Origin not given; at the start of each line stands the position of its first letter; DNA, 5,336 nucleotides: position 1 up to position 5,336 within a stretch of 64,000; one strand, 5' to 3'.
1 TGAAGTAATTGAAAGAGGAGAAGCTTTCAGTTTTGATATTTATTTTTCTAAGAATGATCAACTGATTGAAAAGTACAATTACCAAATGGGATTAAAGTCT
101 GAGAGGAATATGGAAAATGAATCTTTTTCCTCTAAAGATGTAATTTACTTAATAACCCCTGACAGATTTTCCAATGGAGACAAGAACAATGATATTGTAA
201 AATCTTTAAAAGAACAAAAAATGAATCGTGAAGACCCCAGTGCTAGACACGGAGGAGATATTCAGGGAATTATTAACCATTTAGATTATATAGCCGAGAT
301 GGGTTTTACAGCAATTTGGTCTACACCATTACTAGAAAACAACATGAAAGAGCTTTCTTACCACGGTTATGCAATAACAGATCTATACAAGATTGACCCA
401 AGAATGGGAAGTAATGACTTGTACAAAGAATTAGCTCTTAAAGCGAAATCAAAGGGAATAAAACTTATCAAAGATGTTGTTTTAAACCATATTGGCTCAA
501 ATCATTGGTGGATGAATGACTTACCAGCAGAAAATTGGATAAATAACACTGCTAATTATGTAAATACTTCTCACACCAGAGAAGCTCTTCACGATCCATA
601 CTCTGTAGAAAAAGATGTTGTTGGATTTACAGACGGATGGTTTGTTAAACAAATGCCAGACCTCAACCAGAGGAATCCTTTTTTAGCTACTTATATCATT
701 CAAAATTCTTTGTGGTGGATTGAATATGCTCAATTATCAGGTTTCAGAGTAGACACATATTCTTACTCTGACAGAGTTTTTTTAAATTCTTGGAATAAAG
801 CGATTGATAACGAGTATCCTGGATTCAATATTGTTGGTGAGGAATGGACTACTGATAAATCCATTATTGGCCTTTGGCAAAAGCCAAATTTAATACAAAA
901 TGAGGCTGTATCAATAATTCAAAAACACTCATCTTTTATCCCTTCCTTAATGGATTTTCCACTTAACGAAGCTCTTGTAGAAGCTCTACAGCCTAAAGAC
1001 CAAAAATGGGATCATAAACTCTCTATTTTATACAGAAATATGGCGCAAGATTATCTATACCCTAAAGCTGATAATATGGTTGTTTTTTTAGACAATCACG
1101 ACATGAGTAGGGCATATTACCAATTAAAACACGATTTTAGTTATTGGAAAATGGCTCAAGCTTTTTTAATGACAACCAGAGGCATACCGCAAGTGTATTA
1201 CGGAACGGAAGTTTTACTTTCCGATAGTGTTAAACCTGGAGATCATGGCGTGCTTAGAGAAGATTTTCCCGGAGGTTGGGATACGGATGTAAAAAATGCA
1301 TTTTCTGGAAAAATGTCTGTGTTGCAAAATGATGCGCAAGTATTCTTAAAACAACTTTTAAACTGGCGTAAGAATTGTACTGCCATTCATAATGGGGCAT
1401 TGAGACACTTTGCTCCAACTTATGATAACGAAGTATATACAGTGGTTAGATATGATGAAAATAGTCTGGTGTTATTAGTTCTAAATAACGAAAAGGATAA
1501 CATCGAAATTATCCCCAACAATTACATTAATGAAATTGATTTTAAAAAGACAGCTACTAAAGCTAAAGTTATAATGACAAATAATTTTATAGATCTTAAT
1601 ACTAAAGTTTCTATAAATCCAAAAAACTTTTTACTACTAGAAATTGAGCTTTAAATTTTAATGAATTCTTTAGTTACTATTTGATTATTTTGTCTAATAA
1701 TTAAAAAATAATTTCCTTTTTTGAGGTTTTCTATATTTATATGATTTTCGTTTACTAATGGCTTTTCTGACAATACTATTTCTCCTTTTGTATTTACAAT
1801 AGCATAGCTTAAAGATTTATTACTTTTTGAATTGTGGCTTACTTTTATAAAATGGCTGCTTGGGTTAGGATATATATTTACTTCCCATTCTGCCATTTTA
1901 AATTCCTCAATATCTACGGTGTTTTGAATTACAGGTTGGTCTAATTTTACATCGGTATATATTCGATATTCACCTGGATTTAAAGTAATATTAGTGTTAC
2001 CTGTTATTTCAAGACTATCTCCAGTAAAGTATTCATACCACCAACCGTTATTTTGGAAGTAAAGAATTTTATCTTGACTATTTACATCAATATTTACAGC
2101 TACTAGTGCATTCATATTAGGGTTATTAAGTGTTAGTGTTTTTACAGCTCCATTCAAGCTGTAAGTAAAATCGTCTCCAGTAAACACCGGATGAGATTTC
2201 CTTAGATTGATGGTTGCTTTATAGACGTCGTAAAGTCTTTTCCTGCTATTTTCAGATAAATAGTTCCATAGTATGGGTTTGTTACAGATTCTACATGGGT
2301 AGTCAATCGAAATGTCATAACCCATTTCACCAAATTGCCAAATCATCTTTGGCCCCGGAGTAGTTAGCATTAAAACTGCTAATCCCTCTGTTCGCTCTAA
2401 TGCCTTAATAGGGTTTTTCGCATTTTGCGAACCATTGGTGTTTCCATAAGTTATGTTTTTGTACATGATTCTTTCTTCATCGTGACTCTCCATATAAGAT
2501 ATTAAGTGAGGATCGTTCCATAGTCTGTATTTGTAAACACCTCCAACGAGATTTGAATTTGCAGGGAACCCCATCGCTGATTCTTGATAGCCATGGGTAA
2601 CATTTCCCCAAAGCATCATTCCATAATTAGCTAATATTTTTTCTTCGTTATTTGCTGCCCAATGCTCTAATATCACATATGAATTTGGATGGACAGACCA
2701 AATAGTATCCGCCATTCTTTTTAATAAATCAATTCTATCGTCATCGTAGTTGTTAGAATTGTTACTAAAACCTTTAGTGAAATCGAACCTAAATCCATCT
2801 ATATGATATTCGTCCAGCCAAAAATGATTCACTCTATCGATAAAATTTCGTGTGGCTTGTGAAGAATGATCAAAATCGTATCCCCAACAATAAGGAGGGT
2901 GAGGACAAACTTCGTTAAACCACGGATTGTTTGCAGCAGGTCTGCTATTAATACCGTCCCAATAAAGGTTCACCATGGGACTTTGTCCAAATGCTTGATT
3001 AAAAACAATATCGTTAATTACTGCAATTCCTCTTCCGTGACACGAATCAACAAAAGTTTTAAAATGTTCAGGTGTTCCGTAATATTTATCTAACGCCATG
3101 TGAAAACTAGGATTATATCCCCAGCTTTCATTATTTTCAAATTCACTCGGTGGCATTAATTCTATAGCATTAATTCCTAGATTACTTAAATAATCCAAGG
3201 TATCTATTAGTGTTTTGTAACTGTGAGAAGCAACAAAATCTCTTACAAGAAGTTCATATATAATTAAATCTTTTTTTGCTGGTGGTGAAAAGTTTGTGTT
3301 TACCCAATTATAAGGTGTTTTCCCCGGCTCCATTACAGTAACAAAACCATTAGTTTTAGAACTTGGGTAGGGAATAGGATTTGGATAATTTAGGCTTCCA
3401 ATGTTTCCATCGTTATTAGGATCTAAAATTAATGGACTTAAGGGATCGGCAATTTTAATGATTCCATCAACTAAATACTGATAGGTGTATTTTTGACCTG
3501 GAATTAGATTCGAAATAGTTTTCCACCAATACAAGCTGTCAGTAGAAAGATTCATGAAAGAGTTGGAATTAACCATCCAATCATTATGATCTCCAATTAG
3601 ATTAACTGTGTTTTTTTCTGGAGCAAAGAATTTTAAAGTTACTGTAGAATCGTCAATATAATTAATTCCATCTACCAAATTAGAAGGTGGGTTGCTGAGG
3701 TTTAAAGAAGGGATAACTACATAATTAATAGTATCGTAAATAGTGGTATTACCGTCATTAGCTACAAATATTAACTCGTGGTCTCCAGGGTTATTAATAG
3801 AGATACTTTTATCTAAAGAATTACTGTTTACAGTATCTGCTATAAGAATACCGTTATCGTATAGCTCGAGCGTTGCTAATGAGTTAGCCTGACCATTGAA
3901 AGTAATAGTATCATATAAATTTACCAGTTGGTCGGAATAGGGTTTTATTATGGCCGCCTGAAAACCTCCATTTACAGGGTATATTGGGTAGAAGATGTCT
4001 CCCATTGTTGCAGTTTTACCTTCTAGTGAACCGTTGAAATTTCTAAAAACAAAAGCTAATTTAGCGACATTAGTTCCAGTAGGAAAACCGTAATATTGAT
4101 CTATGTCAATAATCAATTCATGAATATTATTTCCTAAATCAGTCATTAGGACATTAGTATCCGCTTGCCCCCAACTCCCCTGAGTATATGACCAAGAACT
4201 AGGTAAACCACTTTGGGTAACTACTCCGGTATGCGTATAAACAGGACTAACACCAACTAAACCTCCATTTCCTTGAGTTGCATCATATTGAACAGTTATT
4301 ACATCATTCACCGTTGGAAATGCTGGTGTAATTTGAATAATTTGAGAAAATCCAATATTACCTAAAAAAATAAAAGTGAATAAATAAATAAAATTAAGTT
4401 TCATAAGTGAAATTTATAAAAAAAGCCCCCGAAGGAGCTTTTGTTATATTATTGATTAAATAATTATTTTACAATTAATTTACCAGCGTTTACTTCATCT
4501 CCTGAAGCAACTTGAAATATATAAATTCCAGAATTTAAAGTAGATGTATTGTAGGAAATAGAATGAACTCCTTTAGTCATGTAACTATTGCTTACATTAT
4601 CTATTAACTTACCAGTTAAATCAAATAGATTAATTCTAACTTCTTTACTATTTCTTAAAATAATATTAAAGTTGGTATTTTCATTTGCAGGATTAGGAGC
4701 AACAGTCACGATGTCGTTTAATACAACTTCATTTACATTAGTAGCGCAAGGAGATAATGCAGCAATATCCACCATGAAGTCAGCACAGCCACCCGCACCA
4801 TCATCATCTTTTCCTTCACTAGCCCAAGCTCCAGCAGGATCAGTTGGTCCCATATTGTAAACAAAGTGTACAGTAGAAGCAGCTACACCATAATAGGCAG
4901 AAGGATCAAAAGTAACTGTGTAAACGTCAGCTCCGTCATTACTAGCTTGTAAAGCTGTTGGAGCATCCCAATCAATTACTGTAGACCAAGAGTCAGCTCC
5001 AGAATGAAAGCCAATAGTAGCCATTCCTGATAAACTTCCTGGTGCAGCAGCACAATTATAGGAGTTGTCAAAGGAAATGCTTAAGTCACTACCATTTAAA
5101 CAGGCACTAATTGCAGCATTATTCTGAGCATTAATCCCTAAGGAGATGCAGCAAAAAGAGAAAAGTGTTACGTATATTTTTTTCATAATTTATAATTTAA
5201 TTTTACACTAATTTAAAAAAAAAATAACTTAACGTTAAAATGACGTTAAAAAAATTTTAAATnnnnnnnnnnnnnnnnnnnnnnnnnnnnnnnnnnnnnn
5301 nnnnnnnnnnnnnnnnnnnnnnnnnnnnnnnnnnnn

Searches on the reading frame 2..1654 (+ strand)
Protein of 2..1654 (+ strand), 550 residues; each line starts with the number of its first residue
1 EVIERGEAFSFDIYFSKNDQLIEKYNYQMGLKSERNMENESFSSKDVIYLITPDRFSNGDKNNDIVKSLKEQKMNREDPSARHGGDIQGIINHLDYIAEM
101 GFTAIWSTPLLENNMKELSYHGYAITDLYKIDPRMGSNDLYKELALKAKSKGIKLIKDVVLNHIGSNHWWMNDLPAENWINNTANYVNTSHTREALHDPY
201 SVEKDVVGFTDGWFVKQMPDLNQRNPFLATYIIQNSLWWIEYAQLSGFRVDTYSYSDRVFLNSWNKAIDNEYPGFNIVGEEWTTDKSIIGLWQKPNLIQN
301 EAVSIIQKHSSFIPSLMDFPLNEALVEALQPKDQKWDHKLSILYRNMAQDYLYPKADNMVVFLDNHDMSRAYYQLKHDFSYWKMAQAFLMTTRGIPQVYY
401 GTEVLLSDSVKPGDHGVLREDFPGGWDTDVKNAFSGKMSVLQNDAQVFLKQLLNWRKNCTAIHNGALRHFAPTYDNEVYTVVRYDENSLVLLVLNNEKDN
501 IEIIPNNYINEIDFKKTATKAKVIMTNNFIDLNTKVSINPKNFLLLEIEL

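Call 59: search_protein_families(library=ncbifam, proteins=[window:2-1654:+], max_evalue=0.00001)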
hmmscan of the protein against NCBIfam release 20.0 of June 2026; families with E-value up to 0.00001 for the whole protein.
window:2-1654:+ (550 aa): 30 families (the best 25 are shown)
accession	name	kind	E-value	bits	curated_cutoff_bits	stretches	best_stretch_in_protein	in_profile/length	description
NF008051.0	PRK10785.1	equivalog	5.7e-36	123.9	568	2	35-236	111-315/607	maltodextrin glucosidase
NF041090.1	Cyc-maltodext_AglB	equivalog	5.7e-31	107.8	540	1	43-548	5-456/470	cyclomaltodextrinase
NF007051.0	PRK09505.1-1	equivalog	3.8e-24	84.7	864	1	38-167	190-329/686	alpha-amylase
NF007060.0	PRK09505.2-5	equivalog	1.5e-23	82.7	790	1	46-166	195-324/690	alpha-amylase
TIGR02403.1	trehalose_treC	equivalog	2.6e-23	82.5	799.05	1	79-251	18-193/544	alpha,alpha-phosphotrehalase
TIGR02456.1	treS_nterm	equivalog_domain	2.6e-23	82.4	678.35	1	84-255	24-201/539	maltose alpha-D-glucosyltransferase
NF051899.1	BetGalacBglAAgro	equivalog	3.7e-23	81.7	900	1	81-255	21-201/537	beta-galactosidase BglA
NF007058.0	PRK09505.2-3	equivalog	2.6e-22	78.8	897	1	46-168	210-341/742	alpha-amylase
NF007057.0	PRK09505.2-2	equivalog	2.1e-21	75.8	931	1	42-166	194-328/694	alpha-amylase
NF007059.0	PRK09505.2-4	equivalog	1.7e-18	66.3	865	1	40-166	182-318/683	alpha-amylase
NF007052.0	PRK09505.1-2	equivalog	3.9e-18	65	749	1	46-166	189-318/677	alpha-amylase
NF041321.1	Alpha-amyl_MalA_Halo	equivalog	4.6e-18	64.9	875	1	31-173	245-364/666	alpha-amylase MalA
NF008183.0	PRK10933.1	subfamily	5.8e-18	64.9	535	1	78-173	23-115/551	alpha,alpha-phosphotrehalase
NF007053.0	PRK09505.1-3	equivalog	2.6e-17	62.3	1269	1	32-166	176-320/687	alpha-amylase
NF007054.0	PRK09505.1-4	equivalog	1.7e-15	56.4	1385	1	46-167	189-319/676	alpha-amylase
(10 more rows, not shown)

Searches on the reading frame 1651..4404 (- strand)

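Call 59: search_protein_families(library=ncbifam, proteins=[window:1651-4404:-], max_evalue=0.00001)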
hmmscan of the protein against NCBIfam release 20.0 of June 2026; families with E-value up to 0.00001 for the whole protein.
window:1651-4404:- (917 aa): 21 families
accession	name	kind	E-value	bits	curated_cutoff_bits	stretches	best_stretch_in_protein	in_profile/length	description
TIGR02402.1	trehalose_TreZ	equivalog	1.1e-41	142.7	538.8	1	350-581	67-282/545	malto-oligosyltrehalose trehalohydrolase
NF008967.0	PRK12313.1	equivalog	3.7e-28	98.3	577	1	378-581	146-362/633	1,4-alpha-glucan branching protein GlgB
NF003811.1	PRK05402.1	equivalog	5.3e-28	97.9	741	1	253-541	29-301/619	1,4-alpha-glucan branching protein GlgB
TIGR01515.1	branching_enzym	equivalog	5e-22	78.2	463.95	1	375-542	130-291/607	1,4-alpha-glucan branching enzyme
TIGR02100.1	glgX_debranch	equivalog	5.7e-19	67.6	640.9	1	377-557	153-357/688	glycogen debranching protein GlgX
NF011293.0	PRK14705.1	equivalog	1.3e-18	66.1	2376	1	375-542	743-905/1224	1,4-alpha-glucan branching enzyme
NF041321.1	Alpha-amyl_MalA_Halo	equivalog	5.2e-15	54.9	875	1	371-544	251-428/666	alpha-amylase MalA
TIGR02456.1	treS_nterm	equivalog_domain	2e-14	53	678.35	1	378-476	4-106/539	maltose alpha-D-glucosyltransferase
TIGR02104.1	pulA_typeI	equivalog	3.3e-14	51.9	504.5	1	401-542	168-320/605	type I pullulanase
NF009221.0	PRK12568.1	equivalog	3e-13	48.7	1270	1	397-541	284-423/745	1,4-alpha-glucan branching enzyme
NF011294.0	PRK14706.1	equivalog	1.7e-12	46.4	1284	1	394-542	167-310/642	1,4-alpha-glucan branching enzyme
NF041090.1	Cyc-maltodext_AglB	equivalog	2.9e-12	46.1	540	1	397-783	65-415/470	cyclomaltodextrinase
NF002983.0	PRK03705.1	equivalog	1.3e-11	43.3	901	1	396-626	176-416/658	glycogen debranching protein GlgX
TIGR04183.1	Por_Secre_tail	domain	2.1e-11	43.6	23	1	844-916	1-71/72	T9SS type A sorting domain-containing protein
NF008183.0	PRK10933.1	subfamily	1e-10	41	535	1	397-473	33-108/551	alpha,alpha-phosphotrehalase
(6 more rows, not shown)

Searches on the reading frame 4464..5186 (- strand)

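Call 59: search_protein_families(library=ncbifam, proteins=[window:4464-5186:-], max_evalue=0.00001)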
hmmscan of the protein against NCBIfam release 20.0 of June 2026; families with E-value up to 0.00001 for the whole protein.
window:4464-5186:- (240 aa): 3 families
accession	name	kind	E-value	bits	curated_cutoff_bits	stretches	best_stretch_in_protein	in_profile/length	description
NF038113.1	T9SSA_dep_M36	equivalog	6.6e-14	51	885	1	119-240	753-869/869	T9SS-dependent M36 family metallopeptidase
TIGR04183.1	Por_Secre_tail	domain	3.4e-11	43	23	1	162-240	1-72/72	T9SS type A sorting domain-containing protein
NF052323.1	T9SSA_dep_M6i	equivalog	6.5e-08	31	600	1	163-233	961-1032/1043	T9SS-dependent M6-like inactivated metalloprotease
